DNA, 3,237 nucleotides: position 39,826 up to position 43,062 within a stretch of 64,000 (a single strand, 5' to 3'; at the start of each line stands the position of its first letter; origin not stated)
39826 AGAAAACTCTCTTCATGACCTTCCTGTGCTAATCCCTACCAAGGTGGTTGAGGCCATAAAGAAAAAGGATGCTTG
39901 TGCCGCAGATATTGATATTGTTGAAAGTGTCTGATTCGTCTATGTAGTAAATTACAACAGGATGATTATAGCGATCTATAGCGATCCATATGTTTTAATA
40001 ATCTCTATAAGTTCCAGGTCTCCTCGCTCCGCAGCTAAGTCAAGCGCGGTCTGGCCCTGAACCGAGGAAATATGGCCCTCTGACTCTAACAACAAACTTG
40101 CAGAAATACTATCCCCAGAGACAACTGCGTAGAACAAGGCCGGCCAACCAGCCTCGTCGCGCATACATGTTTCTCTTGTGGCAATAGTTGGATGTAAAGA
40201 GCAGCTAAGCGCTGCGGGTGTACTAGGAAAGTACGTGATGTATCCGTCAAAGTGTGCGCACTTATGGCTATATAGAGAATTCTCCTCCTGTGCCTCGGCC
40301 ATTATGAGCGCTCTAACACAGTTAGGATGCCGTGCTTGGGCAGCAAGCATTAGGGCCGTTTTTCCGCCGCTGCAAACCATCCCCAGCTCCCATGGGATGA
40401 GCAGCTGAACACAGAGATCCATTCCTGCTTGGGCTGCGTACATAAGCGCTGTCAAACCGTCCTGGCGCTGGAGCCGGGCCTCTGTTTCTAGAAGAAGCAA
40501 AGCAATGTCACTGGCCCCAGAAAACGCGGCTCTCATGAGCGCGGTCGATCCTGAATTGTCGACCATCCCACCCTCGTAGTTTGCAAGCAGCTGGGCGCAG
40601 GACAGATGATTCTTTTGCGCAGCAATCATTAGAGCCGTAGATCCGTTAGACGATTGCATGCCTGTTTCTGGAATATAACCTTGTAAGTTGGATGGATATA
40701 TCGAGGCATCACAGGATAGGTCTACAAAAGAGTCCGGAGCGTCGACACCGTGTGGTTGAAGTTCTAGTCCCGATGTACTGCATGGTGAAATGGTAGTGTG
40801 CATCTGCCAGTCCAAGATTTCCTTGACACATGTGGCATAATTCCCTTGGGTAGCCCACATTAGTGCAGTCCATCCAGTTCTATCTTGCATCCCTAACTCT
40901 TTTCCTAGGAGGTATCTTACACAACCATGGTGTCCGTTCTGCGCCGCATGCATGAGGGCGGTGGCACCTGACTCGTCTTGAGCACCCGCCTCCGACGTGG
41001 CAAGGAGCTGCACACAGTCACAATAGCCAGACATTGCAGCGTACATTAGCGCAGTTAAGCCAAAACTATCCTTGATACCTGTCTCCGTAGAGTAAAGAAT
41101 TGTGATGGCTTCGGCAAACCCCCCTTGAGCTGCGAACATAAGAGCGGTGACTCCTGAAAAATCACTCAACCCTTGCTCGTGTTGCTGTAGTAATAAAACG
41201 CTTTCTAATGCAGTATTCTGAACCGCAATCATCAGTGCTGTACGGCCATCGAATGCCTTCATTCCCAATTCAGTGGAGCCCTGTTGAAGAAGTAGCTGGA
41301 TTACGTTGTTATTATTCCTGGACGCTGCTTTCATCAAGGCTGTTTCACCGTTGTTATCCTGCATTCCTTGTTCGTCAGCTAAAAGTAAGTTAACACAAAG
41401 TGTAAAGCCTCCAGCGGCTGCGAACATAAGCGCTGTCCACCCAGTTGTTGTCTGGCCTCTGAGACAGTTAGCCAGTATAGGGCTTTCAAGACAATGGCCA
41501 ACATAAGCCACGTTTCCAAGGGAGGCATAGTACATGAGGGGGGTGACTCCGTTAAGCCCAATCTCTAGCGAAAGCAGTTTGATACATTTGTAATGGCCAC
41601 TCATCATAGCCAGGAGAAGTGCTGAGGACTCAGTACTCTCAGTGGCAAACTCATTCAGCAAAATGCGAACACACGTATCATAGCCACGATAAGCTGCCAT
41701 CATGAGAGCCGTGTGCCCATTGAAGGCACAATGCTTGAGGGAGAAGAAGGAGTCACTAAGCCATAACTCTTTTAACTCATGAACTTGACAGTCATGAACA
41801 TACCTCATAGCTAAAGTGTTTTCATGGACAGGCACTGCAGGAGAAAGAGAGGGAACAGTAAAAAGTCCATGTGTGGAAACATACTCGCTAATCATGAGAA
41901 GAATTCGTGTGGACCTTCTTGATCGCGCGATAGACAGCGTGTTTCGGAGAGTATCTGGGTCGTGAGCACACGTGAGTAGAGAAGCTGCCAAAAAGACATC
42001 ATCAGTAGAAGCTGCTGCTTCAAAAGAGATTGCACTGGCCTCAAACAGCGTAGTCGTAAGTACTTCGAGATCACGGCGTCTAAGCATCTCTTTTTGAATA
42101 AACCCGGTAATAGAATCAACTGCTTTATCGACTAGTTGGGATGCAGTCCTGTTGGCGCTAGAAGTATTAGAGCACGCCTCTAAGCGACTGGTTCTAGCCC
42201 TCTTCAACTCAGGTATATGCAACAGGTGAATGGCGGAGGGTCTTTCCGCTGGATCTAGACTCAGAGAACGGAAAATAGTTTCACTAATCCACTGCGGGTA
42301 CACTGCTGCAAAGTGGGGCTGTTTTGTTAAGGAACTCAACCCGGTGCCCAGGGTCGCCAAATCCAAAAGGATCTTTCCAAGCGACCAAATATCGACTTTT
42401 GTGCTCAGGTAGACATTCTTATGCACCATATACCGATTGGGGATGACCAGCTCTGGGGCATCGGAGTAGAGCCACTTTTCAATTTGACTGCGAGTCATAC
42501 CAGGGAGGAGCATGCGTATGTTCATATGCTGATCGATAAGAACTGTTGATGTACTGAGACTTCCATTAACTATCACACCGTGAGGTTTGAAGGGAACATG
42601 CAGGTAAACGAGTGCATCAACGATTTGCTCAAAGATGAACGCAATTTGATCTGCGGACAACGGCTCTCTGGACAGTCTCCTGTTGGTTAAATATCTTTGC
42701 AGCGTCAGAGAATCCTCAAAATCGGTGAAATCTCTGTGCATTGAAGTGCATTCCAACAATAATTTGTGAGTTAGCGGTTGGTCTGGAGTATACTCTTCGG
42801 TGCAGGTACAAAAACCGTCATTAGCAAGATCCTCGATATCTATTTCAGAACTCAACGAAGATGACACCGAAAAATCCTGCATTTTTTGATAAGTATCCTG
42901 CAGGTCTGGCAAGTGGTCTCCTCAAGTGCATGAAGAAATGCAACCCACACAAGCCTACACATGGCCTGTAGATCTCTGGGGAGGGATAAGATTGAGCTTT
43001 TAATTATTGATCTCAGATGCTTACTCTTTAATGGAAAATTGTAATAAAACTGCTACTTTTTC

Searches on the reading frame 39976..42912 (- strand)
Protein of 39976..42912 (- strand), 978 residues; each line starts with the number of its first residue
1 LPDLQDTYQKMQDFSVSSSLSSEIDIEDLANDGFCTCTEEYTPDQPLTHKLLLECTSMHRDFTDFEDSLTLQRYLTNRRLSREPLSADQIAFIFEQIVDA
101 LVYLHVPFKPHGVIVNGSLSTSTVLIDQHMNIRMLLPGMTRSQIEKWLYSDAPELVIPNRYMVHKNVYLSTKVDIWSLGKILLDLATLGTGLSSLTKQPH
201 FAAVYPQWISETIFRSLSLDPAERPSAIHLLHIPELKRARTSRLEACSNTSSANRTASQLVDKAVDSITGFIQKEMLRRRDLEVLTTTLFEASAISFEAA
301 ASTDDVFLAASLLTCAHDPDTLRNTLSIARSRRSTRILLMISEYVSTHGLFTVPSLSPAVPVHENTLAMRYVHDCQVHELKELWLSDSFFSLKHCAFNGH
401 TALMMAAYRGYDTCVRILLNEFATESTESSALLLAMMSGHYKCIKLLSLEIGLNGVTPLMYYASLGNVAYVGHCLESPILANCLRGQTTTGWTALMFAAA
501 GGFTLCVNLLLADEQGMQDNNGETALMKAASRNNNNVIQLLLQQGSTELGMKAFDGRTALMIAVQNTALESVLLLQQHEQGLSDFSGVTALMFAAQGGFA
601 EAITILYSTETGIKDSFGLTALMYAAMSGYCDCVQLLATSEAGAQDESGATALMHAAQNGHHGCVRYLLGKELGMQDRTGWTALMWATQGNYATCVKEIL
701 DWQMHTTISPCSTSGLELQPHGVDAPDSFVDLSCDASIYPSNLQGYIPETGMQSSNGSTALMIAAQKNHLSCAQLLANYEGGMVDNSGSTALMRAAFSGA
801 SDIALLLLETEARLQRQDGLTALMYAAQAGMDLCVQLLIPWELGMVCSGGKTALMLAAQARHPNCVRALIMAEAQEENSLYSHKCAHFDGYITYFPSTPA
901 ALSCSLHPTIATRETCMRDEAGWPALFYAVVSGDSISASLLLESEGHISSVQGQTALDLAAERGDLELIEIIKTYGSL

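Call 78: search_protein_families(library=pfam, proteins=[window:39976-42912:-], max_evalue=0.001)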
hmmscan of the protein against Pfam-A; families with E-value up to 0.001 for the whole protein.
window:39976-42912:- (978 aa): 8 families
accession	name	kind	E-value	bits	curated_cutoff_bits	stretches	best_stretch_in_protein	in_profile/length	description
PF12796.13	Ank_2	-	9.9e-91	298.9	27.3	8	749-818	21-90/90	Ankyrin repeats (3 copies)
PF00023.36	Ank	-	1.8e-60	197.9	21.1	1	649-672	2-27/33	Ankyrin repeat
PF13857.12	Ank_5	-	9.4e-40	134.7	27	3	644-684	11-53/56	Ankyrin repeats (many copies)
PF13606.12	Ank_3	-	4.3e-38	124.9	22.3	0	521-545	1-25/30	Ankyrin repeat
PF13637.12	Ank_4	-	2.8e-36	123.2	22.7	1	653-697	1-47/50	Ankyrin repeats (many copies)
PF24521.3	Ank_KRIT1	-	4.4e-09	36.6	80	0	490-566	44-128/149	KRIT1 ankyrin-repeats domain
PF00069.31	Pkinase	-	9.1e-06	25.7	31.7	1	75-203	89-208/263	Protein kinase domain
PF07714.23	PK_Tyr_Ser-Thr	-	0.00016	21.5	23.1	1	70-190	87-202/258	Protein tyrosine and serine/threonine kinase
